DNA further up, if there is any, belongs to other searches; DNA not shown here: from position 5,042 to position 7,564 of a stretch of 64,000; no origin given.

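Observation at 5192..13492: Nuclease-less triple DNA-methyltransferase block with a PhoU-like/PiT pair between two DUF1156 paralogues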

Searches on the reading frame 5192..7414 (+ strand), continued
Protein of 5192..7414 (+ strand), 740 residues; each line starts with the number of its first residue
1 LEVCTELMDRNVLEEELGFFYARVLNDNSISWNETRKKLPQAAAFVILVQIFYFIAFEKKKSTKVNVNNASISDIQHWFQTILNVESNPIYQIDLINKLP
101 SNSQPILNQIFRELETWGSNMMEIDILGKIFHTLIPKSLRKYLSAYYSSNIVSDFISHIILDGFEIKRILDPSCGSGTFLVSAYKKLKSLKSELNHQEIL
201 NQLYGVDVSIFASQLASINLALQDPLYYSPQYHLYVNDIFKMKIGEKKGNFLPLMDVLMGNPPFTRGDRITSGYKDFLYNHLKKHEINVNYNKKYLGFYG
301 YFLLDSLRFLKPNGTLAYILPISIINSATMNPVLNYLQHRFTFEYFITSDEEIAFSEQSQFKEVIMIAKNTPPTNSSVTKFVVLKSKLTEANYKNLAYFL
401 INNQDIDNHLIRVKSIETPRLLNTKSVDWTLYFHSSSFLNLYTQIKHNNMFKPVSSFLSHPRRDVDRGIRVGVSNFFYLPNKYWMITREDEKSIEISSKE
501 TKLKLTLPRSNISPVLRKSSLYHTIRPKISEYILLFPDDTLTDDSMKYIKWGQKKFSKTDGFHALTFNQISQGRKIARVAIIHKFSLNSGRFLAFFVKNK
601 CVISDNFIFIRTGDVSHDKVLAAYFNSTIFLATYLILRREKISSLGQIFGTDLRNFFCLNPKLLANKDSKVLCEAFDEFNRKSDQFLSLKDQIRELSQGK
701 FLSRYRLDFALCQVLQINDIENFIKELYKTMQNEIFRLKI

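Call 96: fold_search(model_id=the predicted structure, library=pdb)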
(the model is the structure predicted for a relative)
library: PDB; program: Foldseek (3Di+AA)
matches with E <= 10: 1139; with E <= 0.001: 113
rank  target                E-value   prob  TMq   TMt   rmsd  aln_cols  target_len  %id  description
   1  7lni_A                2.5e-22  1.00  0.55  0.72   6.1       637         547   16  SeMet CamA Adenine Methyltransferase Complexed to Cognate Substrate DNA (released 2021-05-19)
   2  3s1s                  3.0e-22  1.00  0.42  0.36  15.7       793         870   16  Characterization and crystal structure of the type IIG restriction endonuclease BpuSI (released 2011-07-13)
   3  7rfn_A                7.4e-22  1.00  0.57  0.75   5.1       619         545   16  CamA Adenine Methyltransferase Complexed to Cognate Substrate DNA and Inhibitor SGC8158 (released 2021-09-15)
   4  8cxx_A                1.3e-21  1.00  0.57  0.74   5.2       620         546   17  CamA Adenine Methyltransferase Complexed to Cognate Substrate DNA and Compound 6 (released 2023-01-11)
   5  8cy0_A                1.7e-21  1.00  0.56  0.73   5.9       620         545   16  CamA Adenine Methyltransferase Complexed to Cognate Substrate DNA and Inhibitor MC4756 (Compound 178) (released 2023-01-11)
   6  7rfm_A                2.1e-21  1.00  0.57  0.74   5.2       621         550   16  CamA Adenine Methyltransferase Complexed to Cognate Substrate DNA and Inhibitor EPZ004777 (released 2021-09-15)
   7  7lt5_C                2.5e-21  1.00  0.57  0.73   6.0       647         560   15  CamA Adenine Methyltransferase Complexed to Cognate Substrate DNA and Cofactor SAH (released 2021-05-19)
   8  7lnj_A                2.6e-21  1.00  0.55  0.73   5.9       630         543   15  CamA Adenine Methyltransferase Complexed to Cognate Substrate DNA (released 2021-05-19)
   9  7rfm_B                3.2e-21  1.00  0.55  0.71   6.3       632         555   16  CamA Adenine Methyltransferase Complexed to Cognate Substrate DNA and Inhibitor EPZ004777 (released 2021-09-15)
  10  8cy2_A                3.3e-21  1.00  0.57  0.74   5.1       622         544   15  CamA Adenine Methyltransferase Complexed to Cognate Substrate DNA and Inhibitor APNEA (Compound 9) (released 2023-01-11)
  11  8cxs_A                3.5e-21  1.00  0.56  0.74   5.9       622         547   16  CamA Adenine Methyltransferase Complexed to Cognate Substrate DNA and Inhibitor MTA (released 2023-01-11)
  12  7rfl_B                3.7e-21  1.00  0.55  0.70   6.4       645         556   16  CamA Adenine Methyltransferase Complexed to Cognate Substrate DNA and Inhibitor SGC0946 (released 2021-09-15)
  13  7rfl_C                4.5e-21  1.00  0.55  0.72   6.1       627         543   16  CamA Adenine Methyltransferase Complexed to Cognate Substrate DNA and Inhibitor SGC0946 (released 2021-09-15)
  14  7rfl_A                4.7e-21  1.00  0.56  0.72   6.0       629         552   15  CamA Adenine Methyltransferase Complexed to Cognate Substrate DNA and Inhibitor SGC0946 (released 2021-09-15)
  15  7lni_C                5.2e-21  1.00  0.55  0.72   5.9       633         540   15  SeMet CamA Adenine Methyltransferase Complexed to Cognate Substrate DNA (released 2021-05-19)
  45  5hr4_J                1.1e-14  1.00  0.54  0.53   8.9       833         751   15  Structure of Type IIL restriction-modification enzyme MmeI in complex with DNA has implications for engineering of new (released 2016-04-27)
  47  5hr4_C                4.0e-14  1.00  0.54  0.53   8.7       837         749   14  Structure of Type IIL restriction-modification enzyme MmeI in complex with DNA has implications for engineering of new (released 2016-04-27)
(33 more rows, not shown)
